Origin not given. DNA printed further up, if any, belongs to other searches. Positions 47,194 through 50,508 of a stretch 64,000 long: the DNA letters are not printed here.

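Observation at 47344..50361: Two complete GspE/PilB-type secretion ATPases fused into one 1027-aa polypeptide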

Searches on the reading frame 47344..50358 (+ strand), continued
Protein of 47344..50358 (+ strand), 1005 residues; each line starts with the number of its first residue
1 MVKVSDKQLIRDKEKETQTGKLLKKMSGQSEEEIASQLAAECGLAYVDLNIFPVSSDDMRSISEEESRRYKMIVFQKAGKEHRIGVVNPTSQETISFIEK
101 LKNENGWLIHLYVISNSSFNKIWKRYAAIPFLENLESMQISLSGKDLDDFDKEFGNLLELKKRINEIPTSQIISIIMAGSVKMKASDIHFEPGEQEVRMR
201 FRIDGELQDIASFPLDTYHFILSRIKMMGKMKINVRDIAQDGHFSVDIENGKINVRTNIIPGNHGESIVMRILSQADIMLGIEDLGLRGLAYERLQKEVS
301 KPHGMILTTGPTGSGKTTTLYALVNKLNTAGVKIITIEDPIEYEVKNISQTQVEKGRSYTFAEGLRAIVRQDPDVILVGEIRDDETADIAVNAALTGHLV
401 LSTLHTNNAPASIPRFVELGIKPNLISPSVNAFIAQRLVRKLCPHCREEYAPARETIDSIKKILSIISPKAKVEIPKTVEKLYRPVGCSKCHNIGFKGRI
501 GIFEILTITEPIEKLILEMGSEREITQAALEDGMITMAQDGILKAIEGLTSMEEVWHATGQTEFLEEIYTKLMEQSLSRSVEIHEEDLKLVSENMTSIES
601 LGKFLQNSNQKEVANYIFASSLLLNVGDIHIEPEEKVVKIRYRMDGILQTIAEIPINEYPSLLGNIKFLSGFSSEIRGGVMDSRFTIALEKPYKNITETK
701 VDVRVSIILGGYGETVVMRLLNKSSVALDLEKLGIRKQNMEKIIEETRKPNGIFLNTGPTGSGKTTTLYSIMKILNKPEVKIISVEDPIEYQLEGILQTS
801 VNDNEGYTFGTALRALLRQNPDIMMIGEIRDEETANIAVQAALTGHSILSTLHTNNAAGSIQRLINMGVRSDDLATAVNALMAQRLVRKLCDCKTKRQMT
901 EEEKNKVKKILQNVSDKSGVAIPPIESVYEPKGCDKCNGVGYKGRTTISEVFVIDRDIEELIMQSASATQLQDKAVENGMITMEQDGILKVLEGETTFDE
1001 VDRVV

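Call 32: find_encoding_contigs(protein=P0132, flank=10000, max_places=2)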
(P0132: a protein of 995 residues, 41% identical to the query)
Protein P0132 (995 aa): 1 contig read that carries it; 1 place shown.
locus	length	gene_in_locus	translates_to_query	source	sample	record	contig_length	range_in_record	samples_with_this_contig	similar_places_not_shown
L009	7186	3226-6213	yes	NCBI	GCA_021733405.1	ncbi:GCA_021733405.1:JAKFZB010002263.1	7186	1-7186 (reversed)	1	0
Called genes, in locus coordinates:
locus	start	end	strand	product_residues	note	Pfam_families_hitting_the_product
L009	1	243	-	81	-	?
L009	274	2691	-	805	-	PF02739:5_3_exonuc_N, PF01367:5_3_exonuc, PF00476:DNA_pol_A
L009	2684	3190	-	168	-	PF02367:TsaE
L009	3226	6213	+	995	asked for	PF00437:T2SSE, PF20720:nSTAND3 (faint), PF02399:Herpes_ori_bp (faint), PF25199:nSTAND_NTPase5 (faint), PF02492:cobW (faint), PF13173:AAA_14 (faint), PF13401:AAA_22 (faint), PF00437:T2SSE, +1 more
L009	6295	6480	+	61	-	-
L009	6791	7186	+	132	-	?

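Call 51: find_encoding_contigs(protein=P0141, flank=10000, max_places=2)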
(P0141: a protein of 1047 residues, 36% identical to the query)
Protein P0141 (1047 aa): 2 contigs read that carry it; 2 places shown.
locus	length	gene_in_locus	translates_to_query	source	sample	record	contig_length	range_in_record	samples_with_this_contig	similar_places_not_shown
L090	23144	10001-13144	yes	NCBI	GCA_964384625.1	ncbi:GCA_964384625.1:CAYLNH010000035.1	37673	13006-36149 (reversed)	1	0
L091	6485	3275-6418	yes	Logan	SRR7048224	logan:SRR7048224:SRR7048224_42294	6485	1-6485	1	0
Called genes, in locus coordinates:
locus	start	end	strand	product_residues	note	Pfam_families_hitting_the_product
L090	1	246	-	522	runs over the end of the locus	PF00884:Sulfatase, PF01663:Phosphodiest (faint), PF16347:SGSH_C (weak)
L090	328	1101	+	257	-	PF03629:SASA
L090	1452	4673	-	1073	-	PF06452:CBM9_1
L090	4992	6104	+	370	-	PF01168:Ala_racemase_N, PF00842:Ala_racemase_C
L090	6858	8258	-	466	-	PF00884:Sulfatase, PF01663:Phosphodiest (faint), PF02995:DUF229 (faint), PF16347:SGSH_C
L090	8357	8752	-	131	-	-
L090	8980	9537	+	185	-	PF07638:Sigma70_ECF, PF04542:Sigma70_r2, PF08281:Sigma70_r4_2, PF04545:Sigma70_r4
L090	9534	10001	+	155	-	PF13490:zf-HC2 (weak), PF12728:HTH_17 (weak)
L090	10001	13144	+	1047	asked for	PF00482:T2SSF (weak), PF13191:AAA_16 (faint), PF00482:T2SSF, PF00437:T2SSE, PF13401:AAA_22 (faint), PF20720:nSTAND3 (faint), PF25199:nSTAND_NTPase5 (faint), PF00437:T2SSE, +1 more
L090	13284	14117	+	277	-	-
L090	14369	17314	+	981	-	-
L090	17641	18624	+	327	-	PF20030:bpMoxR, PF07726:AAA_3, PF07728:AAA_5, PF17863:AAA_lid_2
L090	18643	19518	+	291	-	PF01882:DUF58, PF13519:VWA_2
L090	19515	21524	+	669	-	PF07584:BatA (weak), PF13519:VWA_2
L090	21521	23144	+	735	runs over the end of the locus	-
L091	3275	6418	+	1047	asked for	PF00482:T2SSF (weak), PF13191:AAA_16 (faint), PF00482:T2SSF, PF00437:T2SSE, PF13401:AAA_22 (faint), PF20720:nSTAND3 (faint), PF25199:nSTAND_NTPase5 (faint), PF00437:T2SSE, +1 more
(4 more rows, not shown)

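Call 52: find_encoding_contigs(protein=P0131, flank=10000, max_places=2)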
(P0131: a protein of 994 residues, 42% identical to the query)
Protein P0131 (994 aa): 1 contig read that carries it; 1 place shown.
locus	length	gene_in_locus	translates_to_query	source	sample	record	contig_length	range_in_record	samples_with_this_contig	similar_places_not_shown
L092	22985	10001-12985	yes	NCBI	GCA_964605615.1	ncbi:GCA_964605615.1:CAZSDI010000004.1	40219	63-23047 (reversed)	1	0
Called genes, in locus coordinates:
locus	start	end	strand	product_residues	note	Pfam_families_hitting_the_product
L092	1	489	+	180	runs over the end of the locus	PF07705:CARDB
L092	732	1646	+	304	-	PF13191:AAA_16 (weak), PF23569:NBD_SMAX1, PF05621:TniB (faint), PF13173:AAA_14 (faint), PF13401:AAA_22 (weak), PF00004:AAA, PF17871:AAA_lid_9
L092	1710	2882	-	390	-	-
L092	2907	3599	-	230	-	-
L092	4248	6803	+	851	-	PF20720:nSTAND3 (faint), PF17871:AAA_lid_9, PF00004:AAA, PF07724:AAA_2, PF07728:AAA_5, PF10431:ClpB_D2-small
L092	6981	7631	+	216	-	PF07690:MFS_1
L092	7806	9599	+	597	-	PF14716:HHH_8, PF14520:HHH_5 (weak), PF14792:DNA_pol_B_palm (weak), PF14791:DNA_pol_B_thumb, PF02811:PHP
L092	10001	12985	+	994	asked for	PF00437:T2SSE, PF25199:nSTAND_NTPase5 (faint), PF00004:AAA (faint), PF13173:AAA_14 (faint), PF13401:AAA_22 (faint), PF13604:AAA_30 (faint), PF20720:nSTAND3 (faint), PF00437:T2SSE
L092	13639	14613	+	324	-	PF05496:RuvB_N, PF00004:AAA, PF07728:AAA_5 (weak), PF17864:AAA_lid_4, PF05491:WHD_RuvB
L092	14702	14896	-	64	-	-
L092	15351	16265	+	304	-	PF02899:Phage_int_SAM_1, PF13102:Phage_int_SAM_5, PF13495:Phage_int_SAM_4, PF00589:Phage_integrase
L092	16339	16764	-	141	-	-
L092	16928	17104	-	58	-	-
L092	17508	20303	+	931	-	PF00133:tRNA-synt_1, PF01406:tRNA-synt_1e (faint), PF09334:tRNA-synt_1g, PF13603:tRNA-synt_1_2, PF00133:tRNA-synt_1, PF08264:Anticodon_1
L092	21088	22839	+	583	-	-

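Call 55: predict_structure(alignment_id=A2)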
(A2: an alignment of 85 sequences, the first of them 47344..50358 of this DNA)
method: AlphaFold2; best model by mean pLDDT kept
length: 1005 residues; sequences in the alignment: 85
mean_pLDDT: 77.2   pTM: 0.44
mean pLDDT of the five models: 77.2, 76.3, 72.2, 70.3, 67.0
residues with pLDDT >= 90: 134; 70-90: 640; 50-70: 149; < 50: 82
segments of 3 or more residues with pLDDT < 50: 1-12, 22-28, 128-143, 145-151, 561-578, 675-678, 721-728
pLDDT, mean of each block of 10 residues (from residue 1): 31 51 46 78 79 70 85 83 88 88 86 85 64 31 40 51 60 74 76 84 68 80 83 77 70 77 84 64 80 88 90 80 85 79 70 69 84 87 89 92 89 89 91 91 87 76 78 82 81 77 90 85 82 88 91 80 44 42 85 82 83 86 74 82 62 82 80 53 71 74 67 70 38 79 83 87 79 63 69 61 69 70 84 89 86 88 90 89 89 88 88 85 86 79 84 90 89 90 92 89 83
secondary structure, 60 per line:
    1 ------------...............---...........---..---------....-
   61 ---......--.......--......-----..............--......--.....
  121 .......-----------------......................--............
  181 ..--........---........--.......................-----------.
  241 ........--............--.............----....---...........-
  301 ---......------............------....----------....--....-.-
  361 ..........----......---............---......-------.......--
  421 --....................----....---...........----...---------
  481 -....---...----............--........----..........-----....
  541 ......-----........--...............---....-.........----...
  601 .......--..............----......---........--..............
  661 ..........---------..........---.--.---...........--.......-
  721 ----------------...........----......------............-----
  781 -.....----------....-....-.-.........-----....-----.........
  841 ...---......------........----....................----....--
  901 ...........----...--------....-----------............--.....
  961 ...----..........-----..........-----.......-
elements in order (helices of 4 or more, strands of 3 or more residues): H13-27 H31-41 H56-59 H64-69 E72-78 E81-86 H92-105 E108-113 H116-127 H145-166 H169-182 E185-192 E196-203 E206-214 H215-228 E240-248 E251-262 E265-274 H282-285 H289-299 E304-309 H316-327 E334-337 E348-351 H361-370 E375-380 H384-395 E399-404 H412-418 H423-429 E430-442 E447-450 H454-464 E482-485 E496-507 H510-517 H522-531 H537-546 H552-559 H562-576 E580-583 H585-593 H598-607 H610-623 E628-633 E637-644 E647-655 H656-670 E680-689 E700-710 E713-719 H737-747 E752-757 H764-775 E782-786 E797-800 H809-817 E823-826 H832-843 E847-852 H859-866 H871-877 E878-890 E895-898 H901-911 E927-930 E942-953 H956-963 H968-977 H983-992 H998-1004
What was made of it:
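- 47344..47733 (+): N1 domain (residues 1-130; GspE-N/MshEN-type), present once only. AF2 pLDDT about 80-88 for residues 40-120 (call 55).
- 47734..47868 (+): N1-N2 linker (residues 131-175), homologous to the inter-unit junction. AF2 gives low pLDDT for 128-151, then a helix (call 55).
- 49024..49176 (+): Inter-unit junction (residues 561-611): flexible stretch 561-578 with the conserved motif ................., then helices. AF2 pLDDT below 50 for 561-578 (call 55).
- On PilT/GspE-like secretion ATPase superfamily (Pfam T2SSE, PF00437): Only a monomer could be predicted, with pTM 0.44 (call 55).
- The AF2 monomer gave pTM 0.44 with disordered linkers, so the relative position of the two units is unknown (call 55). 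The junction (an approximately 18-residue disordered stretch plus helices, call 55) is long enough for either geometry.
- Tried and rejected: Inter-unit geometry from AF2: the full-length monomer gave pTM 0.44, which is uninformative (call 55).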
